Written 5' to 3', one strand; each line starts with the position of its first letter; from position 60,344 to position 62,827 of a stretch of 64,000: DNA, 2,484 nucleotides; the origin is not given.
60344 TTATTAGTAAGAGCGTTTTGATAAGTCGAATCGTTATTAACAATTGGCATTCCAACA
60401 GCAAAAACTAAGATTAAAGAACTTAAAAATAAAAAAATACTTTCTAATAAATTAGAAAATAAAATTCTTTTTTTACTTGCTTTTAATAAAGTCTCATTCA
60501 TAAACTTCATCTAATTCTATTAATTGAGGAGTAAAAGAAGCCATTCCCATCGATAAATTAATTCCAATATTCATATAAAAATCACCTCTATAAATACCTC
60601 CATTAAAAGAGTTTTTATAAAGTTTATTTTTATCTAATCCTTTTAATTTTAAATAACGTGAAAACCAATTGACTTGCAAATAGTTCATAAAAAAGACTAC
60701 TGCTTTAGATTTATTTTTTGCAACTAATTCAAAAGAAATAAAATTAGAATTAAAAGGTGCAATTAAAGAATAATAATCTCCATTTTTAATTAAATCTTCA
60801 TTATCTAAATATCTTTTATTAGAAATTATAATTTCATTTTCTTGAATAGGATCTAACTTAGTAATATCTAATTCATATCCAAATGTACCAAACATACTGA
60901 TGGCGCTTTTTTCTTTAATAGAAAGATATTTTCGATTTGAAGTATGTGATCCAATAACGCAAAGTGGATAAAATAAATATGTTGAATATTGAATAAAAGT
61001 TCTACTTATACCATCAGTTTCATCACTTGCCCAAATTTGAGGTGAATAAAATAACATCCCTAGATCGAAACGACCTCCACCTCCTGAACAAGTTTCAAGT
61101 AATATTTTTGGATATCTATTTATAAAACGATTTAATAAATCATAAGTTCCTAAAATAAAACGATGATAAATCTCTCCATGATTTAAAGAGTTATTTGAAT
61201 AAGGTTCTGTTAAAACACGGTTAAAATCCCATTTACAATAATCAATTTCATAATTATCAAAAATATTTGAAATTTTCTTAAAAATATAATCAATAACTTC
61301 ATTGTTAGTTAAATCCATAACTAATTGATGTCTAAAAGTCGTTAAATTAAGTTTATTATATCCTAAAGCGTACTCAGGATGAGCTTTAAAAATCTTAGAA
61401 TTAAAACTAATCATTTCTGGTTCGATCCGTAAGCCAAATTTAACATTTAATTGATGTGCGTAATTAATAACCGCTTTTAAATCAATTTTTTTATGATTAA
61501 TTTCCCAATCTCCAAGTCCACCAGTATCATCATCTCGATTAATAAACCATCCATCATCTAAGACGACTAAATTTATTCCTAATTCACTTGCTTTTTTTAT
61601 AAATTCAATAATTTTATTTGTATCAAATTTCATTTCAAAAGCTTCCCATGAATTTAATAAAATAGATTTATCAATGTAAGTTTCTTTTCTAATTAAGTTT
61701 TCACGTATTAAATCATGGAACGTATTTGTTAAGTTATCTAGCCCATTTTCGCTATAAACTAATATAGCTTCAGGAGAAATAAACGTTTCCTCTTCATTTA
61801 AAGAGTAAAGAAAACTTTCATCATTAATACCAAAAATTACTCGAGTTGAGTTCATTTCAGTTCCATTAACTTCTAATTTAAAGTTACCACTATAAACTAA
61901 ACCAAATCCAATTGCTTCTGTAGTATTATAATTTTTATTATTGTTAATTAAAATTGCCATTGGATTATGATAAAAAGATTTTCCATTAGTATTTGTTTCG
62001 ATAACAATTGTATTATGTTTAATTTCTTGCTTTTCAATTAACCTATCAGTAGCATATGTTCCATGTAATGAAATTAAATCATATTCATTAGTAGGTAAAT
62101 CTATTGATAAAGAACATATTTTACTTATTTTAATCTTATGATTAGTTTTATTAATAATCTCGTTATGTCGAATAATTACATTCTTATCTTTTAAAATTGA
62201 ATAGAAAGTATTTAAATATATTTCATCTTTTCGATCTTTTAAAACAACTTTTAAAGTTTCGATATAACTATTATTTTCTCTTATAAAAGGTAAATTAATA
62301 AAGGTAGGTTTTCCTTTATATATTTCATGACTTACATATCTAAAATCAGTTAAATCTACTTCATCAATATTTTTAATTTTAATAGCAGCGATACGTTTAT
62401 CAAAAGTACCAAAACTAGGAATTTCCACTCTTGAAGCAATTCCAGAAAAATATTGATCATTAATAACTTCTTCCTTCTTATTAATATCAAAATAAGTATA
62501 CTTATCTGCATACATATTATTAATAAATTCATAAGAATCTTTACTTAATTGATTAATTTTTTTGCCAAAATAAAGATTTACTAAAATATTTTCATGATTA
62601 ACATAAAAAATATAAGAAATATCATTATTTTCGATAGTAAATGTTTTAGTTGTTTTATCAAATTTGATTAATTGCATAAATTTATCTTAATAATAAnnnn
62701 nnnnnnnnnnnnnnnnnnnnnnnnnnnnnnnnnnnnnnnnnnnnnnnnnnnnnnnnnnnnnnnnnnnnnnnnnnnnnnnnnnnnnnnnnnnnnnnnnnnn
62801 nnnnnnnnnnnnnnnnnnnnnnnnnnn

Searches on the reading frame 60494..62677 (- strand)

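Call 51: search_protein_families(library=pfam, proteins=[window:60494-62677:-], max_evalue=0.01)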
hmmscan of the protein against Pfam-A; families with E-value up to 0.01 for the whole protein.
window:60494-62677:- (727 aa): 5 families
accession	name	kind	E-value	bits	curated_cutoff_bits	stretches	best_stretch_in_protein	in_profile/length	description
PF02065.24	Melibiase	-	8.7e-105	350.9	27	1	298-631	1-345/347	Melibiase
PF16875.11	Glyco_hydro_36N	-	5.3e-51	174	27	1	32-293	3-252/253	Glycosyl hydrolase family 36 N-terminal domain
PF16874.11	Glyco_hydro_36C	-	2.5e-14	53.9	27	1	649-722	4-77/77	Glycosyl hydrolase family 36 C-terminal domain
PF10566.15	Glyco_hydro_97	-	2.1e-05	24.5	32.5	1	345-422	25-99/275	Glycoside hydrolase 97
PF01055.32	Glyco_hydro_31_2nd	-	0.0011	18.9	23.5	1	352-493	20-164/328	Glycosyl hydrolases family 31 TIM-barrel domain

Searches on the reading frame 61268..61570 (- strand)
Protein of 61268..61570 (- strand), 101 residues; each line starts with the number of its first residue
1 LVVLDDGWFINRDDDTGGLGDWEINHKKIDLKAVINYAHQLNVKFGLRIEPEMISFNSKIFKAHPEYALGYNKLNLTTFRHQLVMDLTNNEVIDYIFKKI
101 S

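Call 53: search_solved_structures(query=window:61268-61570:-, show_alignments=5, max_evalue=0.001)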
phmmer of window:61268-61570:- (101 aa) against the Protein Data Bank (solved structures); distinct sequences matched with E-value up to 0.001: 12.
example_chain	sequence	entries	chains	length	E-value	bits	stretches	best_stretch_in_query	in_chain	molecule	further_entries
3mi6_A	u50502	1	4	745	2.2e-23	85.7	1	2-100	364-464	Alpha-galactosidase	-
6phw_A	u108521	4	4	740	7.9e-22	80.7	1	1-96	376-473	Alpha-galactosidase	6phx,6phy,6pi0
6phu_A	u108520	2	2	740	7.9e-22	80.7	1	1-96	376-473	Alpha-galactosidase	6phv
4fnt_A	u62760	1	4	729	1e-21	80.3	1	1-101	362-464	Alpha-galactosidase AgaA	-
4fnp_A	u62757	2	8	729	1.1e-21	80.3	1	1-101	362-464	Alpha-galactosidase AgaA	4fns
4fnu_A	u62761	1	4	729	1.1e-21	80.3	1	1-101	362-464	Alpha-galactosidase AgaA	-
4fnr_A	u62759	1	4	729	1.1e-21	80.3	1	1-101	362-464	Alpha-galactosidase AgaA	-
2yfn_A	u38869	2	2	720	1.9e-21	79.5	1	1-100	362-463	ALPHA-GALACTOSIDASE-SUCROSE KINASE AGASK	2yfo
4fnq_A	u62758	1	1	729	4.1e-21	78.4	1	1-101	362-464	Alpha-galactosidase AgaB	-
2xn0_A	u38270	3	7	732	4.9e-21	78.1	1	2-99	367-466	ALPHA-GALACTOSIDASE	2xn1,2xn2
8k1a_A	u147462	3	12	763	3.3e-20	75.5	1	1-100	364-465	Alpha-galactosidase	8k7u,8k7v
6jhp_A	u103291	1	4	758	1.3e-11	47.8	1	1-97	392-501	Alpha-galactosidase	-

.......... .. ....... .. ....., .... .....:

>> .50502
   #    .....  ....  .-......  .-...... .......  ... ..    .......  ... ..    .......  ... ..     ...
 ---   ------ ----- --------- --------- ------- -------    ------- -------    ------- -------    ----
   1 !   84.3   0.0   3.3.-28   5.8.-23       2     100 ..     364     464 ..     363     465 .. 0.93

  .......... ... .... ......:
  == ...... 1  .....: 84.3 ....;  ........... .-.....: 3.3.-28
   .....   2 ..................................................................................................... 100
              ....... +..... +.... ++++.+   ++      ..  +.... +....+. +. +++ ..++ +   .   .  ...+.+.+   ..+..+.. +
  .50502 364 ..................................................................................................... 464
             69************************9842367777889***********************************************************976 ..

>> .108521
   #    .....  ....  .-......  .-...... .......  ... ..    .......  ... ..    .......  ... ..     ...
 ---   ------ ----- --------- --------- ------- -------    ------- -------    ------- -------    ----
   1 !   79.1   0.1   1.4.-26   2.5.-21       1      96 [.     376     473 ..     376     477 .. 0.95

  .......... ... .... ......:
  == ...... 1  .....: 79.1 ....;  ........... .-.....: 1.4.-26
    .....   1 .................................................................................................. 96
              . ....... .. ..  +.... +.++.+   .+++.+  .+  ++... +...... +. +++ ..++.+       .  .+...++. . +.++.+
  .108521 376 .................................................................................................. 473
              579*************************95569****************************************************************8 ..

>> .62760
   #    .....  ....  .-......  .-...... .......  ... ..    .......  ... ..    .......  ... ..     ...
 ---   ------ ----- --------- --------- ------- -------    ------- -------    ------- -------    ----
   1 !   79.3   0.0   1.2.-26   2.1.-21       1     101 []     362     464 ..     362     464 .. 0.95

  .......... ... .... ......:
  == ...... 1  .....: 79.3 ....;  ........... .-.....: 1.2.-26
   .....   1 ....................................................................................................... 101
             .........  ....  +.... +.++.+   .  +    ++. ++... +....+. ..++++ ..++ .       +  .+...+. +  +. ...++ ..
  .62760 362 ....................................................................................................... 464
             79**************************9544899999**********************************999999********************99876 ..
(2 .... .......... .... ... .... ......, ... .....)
